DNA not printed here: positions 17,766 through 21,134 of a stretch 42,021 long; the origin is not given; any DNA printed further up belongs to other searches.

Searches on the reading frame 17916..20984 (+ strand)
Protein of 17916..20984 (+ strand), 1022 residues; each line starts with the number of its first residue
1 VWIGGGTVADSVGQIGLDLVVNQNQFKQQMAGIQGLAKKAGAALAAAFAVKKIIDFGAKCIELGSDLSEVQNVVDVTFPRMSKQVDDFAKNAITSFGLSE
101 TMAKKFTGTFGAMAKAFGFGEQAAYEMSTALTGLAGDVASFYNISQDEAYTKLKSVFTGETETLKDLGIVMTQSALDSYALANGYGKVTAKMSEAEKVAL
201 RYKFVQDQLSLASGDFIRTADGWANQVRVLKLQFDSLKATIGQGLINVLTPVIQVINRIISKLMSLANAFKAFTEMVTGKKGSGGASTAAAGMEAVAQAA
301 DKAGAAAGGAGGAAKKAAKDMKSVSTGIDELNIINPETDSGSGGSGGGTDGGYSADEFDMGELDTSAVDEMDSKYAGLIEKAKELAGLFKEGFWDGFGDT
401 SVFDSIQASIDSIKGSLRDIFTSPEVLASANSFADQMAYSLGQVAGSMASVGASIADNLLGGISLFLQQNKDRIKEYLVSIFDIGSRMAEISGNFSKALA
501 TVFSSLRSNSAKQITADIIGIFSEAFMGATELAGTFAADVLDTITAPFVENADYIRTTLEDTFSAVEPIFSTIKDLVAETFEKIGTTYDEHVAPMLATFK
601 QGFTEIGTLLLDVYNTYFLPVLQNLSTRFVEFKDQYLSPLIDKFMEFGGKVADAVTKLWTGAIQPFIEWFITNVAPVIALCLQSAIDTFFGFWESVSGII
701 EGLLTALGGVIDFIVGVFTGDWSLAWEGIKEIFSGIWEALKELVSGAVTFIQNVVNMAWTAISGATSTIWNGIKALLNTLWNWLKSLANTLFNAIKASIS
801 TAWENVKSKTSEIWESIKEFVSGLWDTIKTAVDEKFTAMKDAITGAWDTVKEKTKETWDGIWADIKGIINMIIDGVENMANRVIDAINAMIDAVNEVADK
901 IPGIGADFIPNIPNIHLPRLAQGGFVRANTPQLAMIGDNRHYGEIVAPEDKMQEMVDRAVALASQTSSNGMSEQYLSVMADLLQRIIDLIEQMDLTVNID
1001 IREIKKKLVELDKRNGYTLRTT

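Call 50: search_protein_families(library=phrogs, proteins=[window:17916-20984:+])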
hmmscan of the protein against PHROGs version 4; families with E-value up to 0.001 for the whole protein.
window:17916-20984:+ (1022 aa): 31 families (the best 25 are shown)
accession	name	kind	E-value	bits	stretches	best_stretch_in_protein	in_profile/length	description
phrog_1535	-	tail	5e-152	509.4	1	10-965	134-1108/1152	tail length tape measure protein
phrog_31167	-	unknown function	8.7e-47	161.2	1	272-622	103-481/515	-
phrog_58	-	tail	6.7e-46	158.3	1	32-904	304-958/1544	tail length tape measure protein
phrog_28918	-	unknown function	9.3e-39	133.9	1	108-901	82-905/1445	-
phrog_167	-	tail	4.2e-35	121.8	1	23-950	310-1064/1555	tail length tape measure protein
phrog_4200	-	tail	4.5e-32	112.4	1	468-911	270-588/732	tail length tape measure protein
phrog_991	-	tail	6.3e-32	111.2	2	623-1012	572-914/1966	tail length tape measure protein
phrog_1272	-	tail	6.2e-31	108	1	220-967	565-1139/1606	tail length tape measure protein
phrog_17020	-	unknown function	3.3e-27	96.6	2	688-837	39-194/353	-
phrog_305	-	tail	2.6e-25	90.3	2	430-817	341-657/1001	tail length tape measure protein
phrog_4070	-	tail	3.8e-25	89.2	1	671-959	145-460/989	tail length tape measure protein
phrog_5493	-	tail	6.6e-23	82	1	443-896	526-979/1102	tail length tape measure protein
phrog_8462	-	tail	7.6e-21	75.5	2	753-979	308-511/672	tail length tape measure protein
phrog_971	-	lysis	1.3e-16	61.5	1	444-929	282-791/1338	endolysin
phrog_3981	-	tail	2.2e-16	61.1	2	761-962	366-517/584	tail length tape measure protein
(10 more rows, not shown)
